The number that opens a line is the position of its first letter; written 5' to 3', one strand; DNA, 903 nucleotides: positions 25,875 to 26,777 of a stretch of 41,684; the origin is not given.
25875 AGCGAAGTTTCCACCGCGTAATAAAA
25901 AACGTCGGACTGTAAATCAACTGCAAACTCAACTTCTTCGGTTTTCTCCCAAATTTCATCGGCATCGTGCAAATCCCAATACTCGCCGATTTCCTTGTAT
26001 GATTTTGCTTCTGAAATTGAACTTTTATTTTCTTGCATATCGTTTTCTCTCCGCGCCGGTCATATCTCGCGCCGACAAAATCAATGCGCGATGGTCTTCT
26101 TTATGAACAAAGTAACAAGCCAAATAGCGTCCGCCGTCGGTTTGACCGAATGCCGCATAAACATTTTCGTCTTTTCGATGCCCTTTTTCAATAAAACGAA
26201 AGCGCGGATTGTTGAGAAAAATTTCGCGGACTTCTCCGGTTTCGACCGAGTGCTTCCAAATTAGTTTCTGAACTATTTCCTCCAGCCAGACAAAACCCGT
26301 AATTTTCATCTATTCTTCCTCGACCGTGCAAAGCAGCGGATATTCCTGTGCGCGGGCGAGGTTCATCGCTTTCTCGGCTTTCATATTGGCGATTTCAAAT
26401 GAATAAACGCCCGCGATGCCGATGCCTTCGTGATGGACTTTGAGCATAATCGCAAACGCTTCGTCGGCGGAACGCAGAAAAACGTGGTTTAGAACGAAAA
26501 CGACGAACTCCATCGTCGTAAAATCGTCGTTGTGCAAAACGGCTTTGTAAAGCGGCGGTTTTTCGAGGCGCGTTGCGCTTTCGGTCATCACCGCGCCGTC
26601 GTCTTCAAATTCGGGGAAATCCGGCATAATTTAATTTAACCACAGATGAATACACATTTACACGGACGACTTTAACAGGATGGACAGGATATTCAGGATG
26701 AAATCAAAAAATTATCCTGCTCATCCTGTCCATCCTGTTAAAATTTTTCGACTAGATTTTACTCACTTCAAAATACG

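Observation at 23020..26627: BrnT/BrnA-like toxin-antitoxin pair plus a pentapeptide-repeat protein wedged inside a clpS-clpA operon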

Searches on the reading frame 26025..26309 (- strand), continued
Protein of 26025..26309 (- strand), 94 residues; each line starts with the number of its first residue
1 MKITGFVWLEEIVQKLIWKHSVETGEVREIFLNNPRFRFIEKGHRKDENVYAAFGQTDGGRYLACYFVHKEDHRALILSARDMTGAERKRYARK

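Call 32: search_solved_structures(query=window:26025-26309:-, max_evalue=10, show_alignments=2)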
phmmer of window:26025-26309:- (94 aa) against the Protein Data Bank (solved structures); distinct sequences matched with E-value up to 10: 3.
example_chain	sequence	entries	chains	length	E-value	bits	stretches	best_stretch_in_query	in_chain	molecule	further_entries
6ggy_A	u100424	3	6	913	0.57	13.6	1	34-72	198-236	Laminaribiose phosphorylase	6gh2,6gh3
2ys1_A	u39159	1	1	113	1.1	12.6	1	8-57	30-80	Dynamin-2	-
6njd_A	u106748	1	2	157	1.8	12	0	50-82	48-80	Di-ubiquitin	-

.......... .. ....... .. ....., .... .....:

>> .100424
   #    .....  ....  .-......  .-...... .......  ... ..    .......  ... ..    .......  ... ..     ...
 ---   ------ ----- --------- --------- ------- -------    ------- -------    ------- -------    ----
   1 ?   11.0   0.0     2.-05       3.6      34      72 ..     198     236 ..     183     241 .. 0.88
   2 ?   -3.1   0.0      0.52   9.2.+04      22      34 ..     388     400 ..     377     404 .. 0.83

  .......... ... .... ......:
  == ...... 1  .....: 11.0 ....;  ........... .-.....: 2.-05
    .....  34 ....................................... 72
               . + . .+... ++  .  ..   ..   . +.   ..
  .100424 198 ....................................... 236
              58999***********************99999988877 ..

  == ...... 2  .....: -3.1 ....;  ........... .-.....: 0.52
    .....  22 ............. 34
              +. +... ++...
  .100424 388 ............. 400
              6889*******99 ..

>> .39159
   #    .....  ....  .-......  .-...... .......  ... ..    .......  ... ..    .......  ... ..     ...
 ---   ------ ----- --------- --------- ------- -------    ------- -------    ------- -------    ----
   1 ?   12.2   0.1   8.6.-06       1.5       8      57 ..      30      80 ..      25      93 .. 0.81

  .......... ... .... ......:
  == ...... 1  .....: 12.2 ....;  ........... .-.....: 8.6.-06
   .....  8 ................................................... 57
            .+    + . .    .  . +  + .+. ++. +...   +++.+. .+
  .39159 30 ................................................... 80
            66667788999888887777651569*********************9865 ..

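Call 42: find_related_loci(query=A1, collection=metagenome_contigs, flank=4000)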
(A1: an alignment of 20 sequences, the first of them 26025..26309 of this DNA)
Query A1 (94 aa) in metagenome_contigs; peptide patterns used: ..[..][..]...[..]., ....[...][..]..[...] (x = any residue, [..] = any of these).
600 stretches matched a pattern (row limit reached: there are more); 553 encode a relative of the query (tblastn E <= 1e-3); the best 80 are kept; 80 distinct loci.
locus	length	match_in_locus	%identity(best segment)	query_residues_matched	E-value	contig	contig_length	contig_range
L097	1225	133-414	85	1-94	1e-56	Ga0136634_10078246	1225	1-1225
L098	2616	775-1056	85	1-94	6e-54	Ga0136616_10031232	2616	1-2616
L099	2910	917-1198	85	1-94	8e-53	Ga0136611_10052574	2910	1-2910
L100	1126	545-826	85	1-94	9e-55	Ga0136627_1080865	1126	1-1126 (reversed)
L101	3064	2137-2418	83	1-94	1e-51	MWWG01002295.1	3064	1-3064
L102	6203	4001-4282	71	1-94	2e-43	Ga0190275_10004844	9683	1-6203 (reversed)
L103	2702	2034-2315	65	1-94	2e-43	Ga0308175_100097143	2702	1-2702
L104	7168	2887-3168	66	1-94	2e-42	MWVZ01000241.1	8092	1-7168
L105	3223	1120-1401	66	1-94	6e-42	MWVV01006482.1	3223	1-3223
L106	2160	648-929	67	1-94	1e-41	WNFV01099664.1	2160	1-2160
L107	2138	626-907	67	1-94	1e-41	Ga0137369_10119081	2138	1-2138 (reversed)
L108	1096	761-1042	67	1-94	4e-43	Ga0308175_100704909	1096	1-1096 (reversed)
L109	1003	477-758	67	1-94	3e-42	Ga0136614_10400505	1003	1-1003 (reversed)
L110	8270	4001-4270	66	1-90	2e-40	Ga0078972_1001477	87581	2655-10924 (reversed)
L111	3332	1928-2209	65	1-94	2e-40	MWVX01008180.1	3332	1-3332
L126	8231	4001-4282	65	1-94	7e-37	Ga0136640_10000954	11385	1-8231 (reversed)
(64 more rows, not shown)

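Call 43: predict_structure(alignment_id=A1)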
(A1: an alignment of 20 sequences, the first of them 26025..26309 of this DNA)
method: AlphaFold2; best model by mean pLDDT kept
length: 94 residues; sequences in the alignment: 20
mean_pLDDT: 90.8   pTM: 0.81
mean pLDDT of the five models: 90.8, 90.2, 82.0, 67.6, 62.3
residues with pLDDT >= 90: 67; 70-90: 26; 50-70: 1; < 50: 0
segments of 3 or more residues with pLDDT < 50: none
pLDDT, mean of each block of 10 residues (from residue 1): 90 87 94 92 86 95 95 93 93 77
secondary structure, 60 per line:
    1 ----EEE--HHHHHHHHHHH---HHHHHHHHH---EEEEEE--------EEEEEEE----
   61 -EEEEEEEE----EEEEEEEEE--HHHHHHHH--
elements in order: E5-7 H10-20 H24-32 E36-41 E50-56 E62-69 E74-82 H85-92
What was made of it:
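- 26025..26309 (-): brnT, a DUF497/BrnT ribonuclease toxin (94 aa). Its ATG abuts the clpS stop codon. The AlphaFold model has pLDDT 90.8 (call 43).
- On BrnT (DUF497, PF04365) ribonuclease toxins: The model has pLDDT 90.8 (call 43).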

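Call 47: fold_search(model_id=the predicted structure, library=pdb)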
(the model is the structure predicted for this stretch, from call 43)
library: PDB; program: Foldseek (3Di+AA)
matches with E <= 10: 755; with E <= 0.001: 2
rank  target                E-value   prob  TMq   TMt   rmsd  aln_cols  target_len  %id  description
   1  7vd7_A                1.2e-04  1.00  0.85  0.85   1.7        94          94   19  Toxin - Antitoxin complex from Salmonella enterica serovar Typhimurium (released 2022-09-14)
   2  3u97                  9.9e-04  1.00  0.64  0.76   3.3        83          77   22  1.1 Angstrom-resolution crystal structure of the Brucella abortus ribonuclease toxin, BrnT (released 2012-02-22)
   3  7wzf                  6.4e-02  0.63  0.29  0.14   8.9        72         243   15  Structural and mechanism analysis of YunM (released 2023-02-22)
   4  5jaa_D                1.9e-01  0.60  0.44  0.41   8.7        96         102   18  Crystal structure of the HigBA2 toxin-antitoxin complex (released 2017-04-05)
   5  7lma_E                1.9e-01  0.35  0.28  0.19  11.4        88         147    6  Tetrahymena telomerase T3D2 structure at 3.3 Angstrom (released 2021-05-12)
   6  4hzb_E                2.0e-01  0.30  0.33  0.29   5.7        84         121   10  Crystal structure of the type VI SeMet effector-immunity complex Tae3-Tai3 from Ralstonia pickettii (released 2013-08-21)
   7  7uy5_E                2.2e-01  0.16  0.28  0.19  11.8       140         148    8  Tetrahymena telomerase with CST (released 2022-07-13)
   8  4hz9_C                2.4e-01  0.28  0.33  0.28   6.0        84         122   11  Crystal structure of the type VI native effector-immunity complex Tae3-Tai3 from Ralstonia pickettii (released 2013-08-21)
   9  4hz9_B                2.8e-01  0.28  0.31  0.26   5.5        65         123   14  Crystal structure of the type VI native effector-immunity complex Tae3-Tai3 from Ralstonia pickettii (released 2013-08-21)
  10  6sfb_A                4.0e-01  0.57  0.37  0.12   4.3        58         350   16  EED in complex with a triazolopyrimidine (released 2019-09-25)
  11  5h24_B                4.2e-01  0.60  0.37  0.12   4.1        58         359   16  EED in complex with PRC2 allosteric inhibitor compound 8 (released 2017-01-25)
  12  5h19_A                4.5e-01  0.54  0.37  0.12   4.2        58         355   16  EED in complex with PRC2 allosteric inhibitor EED162 (released 2017-01-25)
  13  1lm0_MODEL_1_A        4.8e-01  0.08  0.21  0.20  11.1       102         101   11  Solution structure and characterization of the heme chaperone CcmE (released 2002-12-25)
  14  4hzb_F                5.1e-01  0.16  0.32  0.28   6.0        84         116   11  Crystal structure of the type VI SeMet effector-immunity complex Tae3-Tai3 from Ralstonia pickettii (released 2013-08-21)
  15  9ded                  5.1e-01  0.11  0.26  0.23   9.2        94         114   17  Designed protein n8 (released 2025-02-19)
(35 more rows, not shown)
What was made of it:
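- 26025..26309 (-): The best PDB fold matches are 7vd7_A (TM 0.85) and Brucella BrnT 3u97 (call 47).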

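Call 80: search_dna_similar(query=window:26025-26309:-, collection=plasmids, mode=protein, max_evalue=0.00001, max_rows=10)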
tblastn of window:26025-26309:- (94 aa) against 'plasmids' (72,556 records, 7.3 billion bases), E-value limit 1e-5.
Records with a match: 20; places in all: 20; records where one place covers at least 80% of the query: 20.
Best place of each record, by identity: <60% 20.
By first word of the organism name: Rhizobium 10; Leptospira 3; Neorhizobium 2; Ciceribacter 1; Pseudonocardia 1; Mesorhizobium 1; Paracoccus 1; Sinorhizobium 1.
By predicted mobility (MOB-suite, as given by PLSDB): non-mobilizable 11; mobilizable 6; conjugative 3.
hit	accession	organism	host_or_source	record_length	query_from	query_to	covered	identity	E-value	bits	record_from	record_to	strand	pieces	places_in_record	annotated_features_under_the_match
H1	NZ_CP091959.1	Leptospira noguchii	Bos taurus,Cell culture,urine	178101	2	91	96%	38.5%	3e-8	56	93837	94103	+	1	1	BrnT family toxin | BrnA antitoxin family protein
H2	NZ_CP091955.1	Leptospira noguchii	-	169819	2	91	96%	37.8%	1e-8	57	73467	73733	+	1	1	BrnT family toxin | BrnA antitoxin family protein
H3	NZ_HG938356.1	Neorhizobium galegae bv. officinalis bv. officinalis str. ...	Galega officinalis root nodule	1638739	2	94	99%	36.2%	2e-8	56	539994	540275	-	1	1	record has no annotation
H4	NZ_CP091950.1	Leptospira noguchii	Bos taurus,Cell culture,urine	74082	2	91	96%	36.7%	3e-8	56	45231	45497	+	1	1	BrnT family toxin | BrnA antitoxin family protein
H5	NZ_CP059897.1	Ciceribacter thiooxidans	mixed culture,soil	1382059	2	94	99%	35.1%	1e-8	57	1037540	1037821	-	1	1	none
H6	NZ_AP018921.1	Pseudonocardia autotrophica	-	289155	8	94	93%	36.8%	9e-7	52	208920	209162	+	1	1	hypothetical protein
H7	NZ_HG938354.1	Neorhizobium galegae bv. orientalis str. HAMBI 540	Galega orientalis root nodule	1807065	3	94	98%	34.4%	1e-6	51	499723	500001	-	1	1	record has no annotation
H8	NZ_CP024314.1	Rhizobium sp. NXC24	Phaseolus vulgaris,cell culture,plant ...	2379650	2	91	96%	35.2%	6e-9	58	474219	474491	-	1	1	record has no annotation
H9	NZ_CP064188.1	Rhizobium sp. 007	Onobrychis viciifolia,cell culture,root ...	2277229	2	91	96%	35.2%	1e-8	57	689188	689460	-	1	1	none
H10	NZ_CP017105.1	Rhizobium gallicum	Phaseolus vulgaris,Whole ...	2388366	2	91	96%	35.2%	1e-8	57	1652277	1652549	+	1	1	none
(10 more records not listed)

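Call 81: search_dna_similar(query=window:26025-26309:-, collection=phages, mode=protein, max_evalue=0.00001, max_rows=10)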
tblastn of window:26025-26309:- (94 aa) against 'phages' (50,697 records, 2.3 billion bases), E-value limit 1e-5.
No match.
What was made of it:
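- Tried and rejected: Plasmid relatives are at most 38.5% identical (calls 80, 81).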

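Call 86: search_protein_families(library=pfam, proteins=[L092:6892-7191:+, L092:7109-7489:+, L099:1415-2494:+, L098:1343-2413:+, L090:4499-5068:+], max_evalue=0.01)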
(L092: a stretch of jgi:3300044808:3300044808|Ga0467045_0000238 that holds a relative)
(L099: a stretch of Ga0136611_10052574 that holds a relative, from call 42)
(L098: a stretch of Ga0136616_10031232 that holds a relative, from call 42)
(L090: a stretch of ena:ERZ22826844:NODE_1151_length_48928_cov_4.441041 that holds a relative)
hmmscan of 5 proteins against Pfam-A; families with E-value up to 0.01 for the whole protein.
L092:6892-7191:+ (99 aa): 1 family
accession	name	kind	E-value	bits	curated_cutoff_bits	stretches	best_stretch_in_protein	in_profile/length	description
PF04365.19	BrnT_toxin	-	4.7e-24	84.9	34.5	1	16-92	1-77/77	Ribonuclease toxin, BrnT, of type II toxin-antitoxin system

L092:7109-7489:+ (126 aa): 1 family
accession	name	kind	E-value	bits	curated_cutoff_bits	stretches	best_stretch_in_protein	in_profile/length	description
PF12441.14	CopG_antitoxin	-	0.0095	17.1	28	0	42-80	39-77/79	CopG antitoxin of type II toxin-antitoxin system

L099:1415-2494:+ (359 aa): 1 family
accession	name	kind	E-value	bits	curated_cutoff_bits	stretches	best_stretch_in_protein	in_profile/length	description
PF01939.22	NucS_C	-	0.00014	22.3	24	1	43-119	2-74/124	Endonuclease NucS C-terminal domain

L098:1343-2413:+ (356 aa): 1 family
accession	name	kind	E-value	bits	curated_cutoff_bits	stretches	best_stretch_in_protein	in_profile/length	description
PF02810.21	SEC-C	-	1.4e-07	31.7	20.4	1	7-23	2-18/19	SEC-C motif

L090:4499-5068:+ (189 aa): 1 family
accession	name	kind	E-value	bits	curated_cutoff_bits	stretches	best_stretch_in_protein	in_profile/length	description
PF04434.22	SWIM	-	9.6e-05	22.3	19.6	1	52-89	1-34/38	SWIM zinc finger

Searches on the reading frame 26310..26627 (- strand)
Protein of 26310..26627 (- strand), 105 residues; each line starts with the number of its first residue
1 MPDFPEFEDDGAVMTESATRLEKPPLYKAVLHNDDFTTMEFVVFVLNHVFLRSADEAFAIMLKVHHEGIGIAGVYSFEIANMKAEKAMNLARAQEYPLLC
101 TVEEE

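Call 3: search_protein_families(library=pfam, proteins=[window:26310-26627:-], max_evalue=0.01)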
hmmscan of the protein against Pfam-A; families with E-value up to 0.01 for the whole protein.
window:26310-26627:- (105 aa): 1 family
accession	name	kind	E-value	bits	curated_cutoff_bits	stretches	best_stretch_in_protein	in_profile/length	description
PF02617.22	ClpS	-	5.3e-29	100.3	23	1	22-101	1-80/80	ATP-dependent Clp protease adaptor protein ClpS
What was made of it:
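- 26310..26627 (-): clpS, the N-degron adaptor of ClpAP (105 aa). PF02617 scores 100 bits (call 3).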

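Call 4: search_protein_families(library=ncbifam, proteins=[window:26310-26627:-], max_evalue=0.01)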
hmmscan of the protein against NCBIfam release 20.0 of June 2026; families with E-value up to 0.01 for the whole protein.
window:26310-26627:- (105 aa): 8 families
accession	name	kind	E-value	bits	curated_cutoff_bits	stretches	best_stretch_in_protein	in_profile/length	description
NF000669.1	PRK00033.1-2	equivalog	1.3e-30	105.2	149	1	13-104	2-93/94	ATP-dependent Clp protease adapter ClpS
NF000672.0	PRK00033.1-5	equivalog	9.8e-30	102.7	112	1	8-104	7-103/104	ATP-dependent Clp protease adapter ClpS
NF000670.0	PRK00033.1-3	equivalog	4.8e-26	91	143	1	9-104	10-105/106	ATP-dependent Clp protease adapter ClpS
NF009564.0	PRK13019.1-4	equivalog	1.5e-22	79.7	143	1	15-105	10-100/101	ATP-dependent Clp protease adapter ClpS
NF009561.0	PRK13019.1-1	equivalog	4.5e-20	71.4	159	1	15-105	12-102/103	ATP-dependent Clp protease adapter ClpS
NF000671.1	PRK00033.1-4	equivalog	1.3e-13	50.9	107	1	18-86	8-77/91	ATP-dependent Clp protease adapter ClpS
NF000668.1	PRK00033.1-1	equivalog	1.9e-06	27.9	86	1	29-71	7-49/77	ATP-dependent Clp protease adapter ClpS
NF009563.0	PRK13019.1-3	equivalog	3.7e-05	23.6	117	1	21-83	21-84/101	ATP-dependent Clp protease adapter ClpS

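Call 10: find_related_loci(query=window:26310-26627:-, collection=genome_contigs, flank=6000)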
Query window:26310-26627:- (105 aa) in genome_contigs; peptide patterns used: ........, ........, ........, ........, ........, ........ (x = any residue, [..] = any of these).
600 stretches matched a pattern (row limit reached: there are more); 581 encode a relative of the query (tblastn E <= 1e-3); the best 80 are kept; 80 distinct loci.
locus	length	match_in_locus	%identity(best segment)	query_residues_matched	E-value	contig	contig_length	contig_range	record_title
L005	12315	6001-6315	87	1-105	1e-59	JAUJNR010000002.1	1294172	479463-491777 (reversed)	MAG: Pyrinomonadaceae bacterium isolate YX2bin36 opera_contig_3, whole genome shotgun sequence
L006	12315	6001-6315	89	1-105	8e-61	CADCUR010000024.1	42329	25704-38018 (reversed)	MAG: uncultured Pyrinomonadaceae bacterium isolate AVDCRST_MAG74 genome assembly, contig: NODE12, whole genome shotgun s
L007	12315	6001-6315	80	1-105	7e-56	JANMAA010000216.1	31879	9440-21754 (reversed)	MAG: Acidobacteriota bacterium isolate OTE_12_metabat_177 OTE_12_k141_385840, whole genome shotgun sequence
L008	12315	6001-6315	79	1-105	4e-55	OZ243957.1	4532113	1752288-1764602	MAG: Pyrinomonadaceae bacterium isolate fdab6d58-10c3-4ee6-bfdd-27b91cfd1317 genome assembly, chromosome: 1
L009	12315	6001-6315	81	1-105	9e-55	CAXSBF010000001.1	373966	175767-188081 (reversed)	MAG: uncultured Pyrinomonadaceae bacterium isolate private_X16_metawrap_bin.8 genome assembly, contig: private_X16_metaw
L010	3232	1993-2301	79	1-105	3e-54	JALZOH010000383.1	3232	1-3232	MAG: Acidobacteriota bacterium isolate MSU bin106 SD1459_NODE_15191_length_3232_cov_1.363929, whole genome shotgun seque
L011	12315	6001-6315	80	1-105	2e-54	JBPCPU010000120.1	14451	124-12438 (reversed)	MAG: Pyrinomonadaceae bacterium isolate TH_ant_mag_190 S1Ck127_6546976_flag_1_multi_18.9874_len_14451, whole genome shot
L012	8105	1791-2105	76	1-105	2e-53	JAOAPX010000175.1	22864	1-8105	MAG: Acidobacteria bacterium isolate RYN_25 scaffold_912241, whole genome shotgun sequence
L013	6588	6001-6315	76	1-105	3e-53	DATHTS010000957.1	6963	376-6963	MAG TPA_asm: Pyrinomonadaceae bacterium isolate SMAG_U16086 k141_1273045, whole genome shotgun sequence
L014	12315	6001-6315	76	1-105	4e-53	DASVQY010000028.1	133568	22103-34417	MAG TPA_asm: Pyrinomonadaceae bacterium isolate SMAG_U3220 k141_230456, whole genome shotgun sequence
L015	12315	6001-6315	76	1-105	2e-52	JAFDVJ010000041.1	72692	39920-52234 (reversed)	MAG: Acidobacteria bacterium isolate SZAS-13 ACID-KAN-6__41__length-72692, whole genome shotgun sequence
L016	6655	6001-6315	78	1-105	5e-52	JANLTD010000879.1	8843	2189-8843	MAG: Acidobacteriota bacterium isolate OTE_25_metabat_245 OTE_25_k141_420038, whole genome shotgun sequence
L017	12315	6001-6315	75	1-105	5e-52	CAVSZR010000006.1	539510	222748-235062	MAG: Blastocatellia bacterium isolate MFD04651.bin.2.98 genome assembly, contig: contig_6832, whole genome shotgun seque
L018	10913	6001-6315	77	1-105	5e-52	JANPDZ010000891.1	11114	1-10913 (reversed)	MAG: Acidobacteriota bacterium isolate VAR_78_metabat_320 VAR_78_k141_4626122, whole genome shotgun sequence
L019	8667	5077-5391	76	1-105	2e-51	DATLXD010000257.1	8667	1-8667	MAG TPA_asm: Pyrinomonadaceae bacterium isolate SMAG_U13237 k141_174100, whole genome shotgun sequence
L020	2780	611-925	70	1-105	7e-51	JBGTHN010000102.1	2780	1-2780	MAG: Pyrinomonadaceae bacterium isolate JTS-RE24 k141_3196968, whole genome shotgun sequence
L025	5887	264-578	70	1-105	8e-50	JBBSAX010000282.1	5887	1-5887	MAG: Pyrinomonadales bacterium isolate La6_metabat2.050 La6_metabat2.050_K_2943290_L_5887_cov_42.5548, whole genome shot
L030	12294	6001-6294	78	8-105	5e-49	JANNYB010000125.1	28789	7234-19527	MAG: Acidobacteriota bacterium isolate VAR_34_metabat_1 VAR_34_k141_1398509, whole genome shotgun sequence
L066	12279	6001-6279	73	13-105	3e-43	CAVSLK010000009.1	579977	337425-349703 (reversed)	MAG: uncultured Acidobacteriota bacterium isolate MFD09206.bin.2.23 genome assembly, contig: contig_730, whole genome sh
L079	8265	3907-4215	65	1-104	2e-40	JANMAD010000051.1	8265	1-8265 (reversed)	MAG: Acidobacteriota bacterium isolate OTE_12_metabat_133 OTE_12_k141_3669763, whole genome shotgun sequence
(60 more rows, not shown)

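Call 15: search_protein_families(library=pfam, proteins=[L008:6331-6675:+, L008:6677-7081:+, L020:1716-2309:+, L005:6867-7346:+, L009:6817-7443:+, L025:1081-1842:+, L030:7056-7727:+, L019:5381-5635:+, L079:4326-5504:+], max_evalue=0.05)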
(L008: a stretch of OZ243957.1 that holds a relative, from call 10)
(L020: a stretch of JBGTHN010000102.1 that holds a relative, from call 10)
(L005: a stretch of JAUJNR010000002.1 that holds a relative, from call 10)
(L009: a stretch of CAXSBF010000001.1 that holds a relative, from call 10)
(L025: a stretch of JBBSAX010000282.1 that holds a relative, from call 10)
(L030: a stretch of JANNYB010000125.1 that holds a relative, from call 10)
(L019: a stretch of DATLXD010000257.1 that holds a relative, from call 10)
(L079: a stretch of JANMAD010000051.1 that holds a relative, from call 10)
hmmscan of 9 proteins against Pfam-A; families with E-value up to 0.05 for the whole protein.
L008:6331-6675:+ (114 aa): 2 families
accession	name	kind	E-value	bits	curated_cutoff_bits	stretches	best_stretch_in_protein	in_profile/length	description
PF18929.5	DUF5678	-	5.1e-08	33.1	23.2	1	63-101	4-43/49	Family of unknown function (DUF5678)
PF15372.11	DUF4600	-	0.016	15.9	27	1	11-75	46-107/128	Domain of unknown function (DUF4600)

L008:6677-7081:+ (134 aa): 2 families
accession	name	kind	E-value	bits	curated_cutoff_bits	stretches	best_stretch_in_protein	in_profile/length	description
PF13650.11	Asp_protease_2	-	0.00018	22.6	24.3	1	27-92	4-68/90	Aspartyl protease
PF13975.11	gag-asp_proteas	-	0.0073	17.3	28.2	1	27-109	4-86/92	gag-polyprotein putative aspartyl protease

L020:1716-2309:+ (197 aa): 1 family
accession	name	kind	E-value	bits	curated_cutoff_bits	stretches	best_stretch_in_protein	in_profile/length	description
PF22936.1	Pol_BBD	-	0.0034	18.1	27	0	133-188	15-69/81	Pol polyprotein, beta-barrel domain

L005:6867-7346:+ (159 aa): 1 family
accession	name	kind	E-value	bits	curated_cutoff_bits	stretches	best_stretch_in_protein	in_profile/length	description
PF13353.11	Fer4_12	-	0.022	15.5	22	1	65-109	16-60/137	4Fe-4S single cluster domain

L009:6817-7443:+ (208 aa): 1 family
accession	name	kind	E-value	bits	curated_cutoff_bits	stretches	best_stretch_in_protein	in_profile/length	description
PF18518.7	TcA_RBD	-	0.0035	18.2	32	1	114-206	46-132/132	TcA receptor binding domain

L025:1081-1842:+ (253 aa): 1 family
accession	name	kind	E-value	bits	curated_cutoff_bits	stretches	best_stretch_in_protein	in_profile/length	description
PF20775.2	Tag1_N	-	0.039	13.9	28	0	5-29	69-93/190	Tag1 N-terminal domain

L030:7056-7727:+ (223 aa): 0 families

L019:5381-5635:+ (84 aa): 1 family
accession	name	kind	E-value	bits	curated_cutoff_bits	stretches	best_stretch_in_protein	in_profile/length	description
PF19148.5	DUF5830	-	0.029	14.8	26.8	1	11-71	16-74/114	Family of unknown function (DUF5830)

L079:4326-5504:+ (392 aa): 24 families
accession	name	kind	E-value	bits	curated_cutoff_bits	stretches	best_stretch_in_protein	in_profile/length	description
PF13414.12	TPR_11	-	2.2e-38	130.1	26.8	5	51-84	9-42/42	TPR repeat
PF00515.34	TPR_1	-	5.1e-35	118.3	27.8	5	174-206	2-34/34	Tetratricopeptide repeat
PF07719.23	TPR_2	-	1.6e-34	115.5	27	5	173-205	1-33/34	Tetratricopeptide repeat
PF13432.12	TPR_16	-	1.2e-31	109.1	32.7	5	180-240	4-64/65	Tetratricopeptide repeat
PF13431.12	TPR_17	-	2.8e-25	86.9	24.4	3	58-89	1-32/34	Tetratricopeptide repeat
PF13181.12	TPR_8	-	8.4e-24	82.1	25.7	2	208-237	2-31/34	Tetratricopeptide repeat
PF13428.12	TPR_14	-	8.6e-22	75.9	23.5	4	180-215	8-43/44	Tetratricopeptide repeat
PF14559.12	TPR_19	-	1.4e-18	67.4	25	3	186-232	4-50/68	Tetratricopeptide repeat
PF13371.12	TPR_9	-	3.1e-17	62.8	35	3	201-245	23-67/73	Tetratricopeptide repeat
PF13176.12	TPR_7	-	7.2e-14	51.1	27.9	1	209-243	1-35/36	Tetratricopeptide repeat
PF13174.12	TPR_6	-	2.9e-13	49.9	26.3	0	208-234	1-27/33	Tetratricopeptide repeat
PF13424.12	TPR_12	-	7.3e-12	45.7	30.1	2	139-203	4-75/77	Tetratricopeptide repeat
PF23914.1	TPR_CcmH_CycH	-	1.6e-11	44.7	42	3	204-256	47-99/158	Cytochrome c-type biogenesis protein H TPR domain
PF13374.12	TPR_10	-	8.7e-07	29.2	27.5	0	178-201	7-30/42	Tetratricopeptide repeat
PF12895.13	ANAPC3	-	1.6e-06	28.7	27.2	1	154-232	4-81/82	Anaphase-promoting complex, cyclosome, subunit 3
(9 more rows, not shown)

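Call 16: search_protein_families(library=padloc, proteins=[L008:6331-6675:+, L008:6677-7081:+, L020:1716-2309:+], max_evalue=0.05)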
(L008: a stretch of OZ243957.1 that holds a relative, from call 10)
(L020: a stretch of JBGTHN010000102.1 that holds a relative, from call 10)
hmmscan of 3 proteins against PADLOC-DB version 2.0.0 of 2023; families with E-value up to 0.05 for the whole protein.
L008:6331-6675:+ (114 aa): 0 families

L008:6677-7081:+ (134 aa): 0 families

L020:1716-2309:+ (197 aa): 1 family
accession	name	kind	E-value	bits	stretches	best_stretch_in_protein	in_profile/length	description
PDLC03212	mREase_II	-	0.0087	13.9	1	34-87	37-90/161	Type II methyl-directed restriction enzyme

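Call 86: search_protein_families(library=pfam, proteins=[L066:6284-6835:+], max_evalue=0.01)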
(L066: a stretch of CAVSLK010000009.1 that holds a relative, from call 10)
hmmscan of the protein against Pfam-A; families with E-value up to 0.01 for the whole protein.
L066:6284-6835:+ (183 aa): 0 families
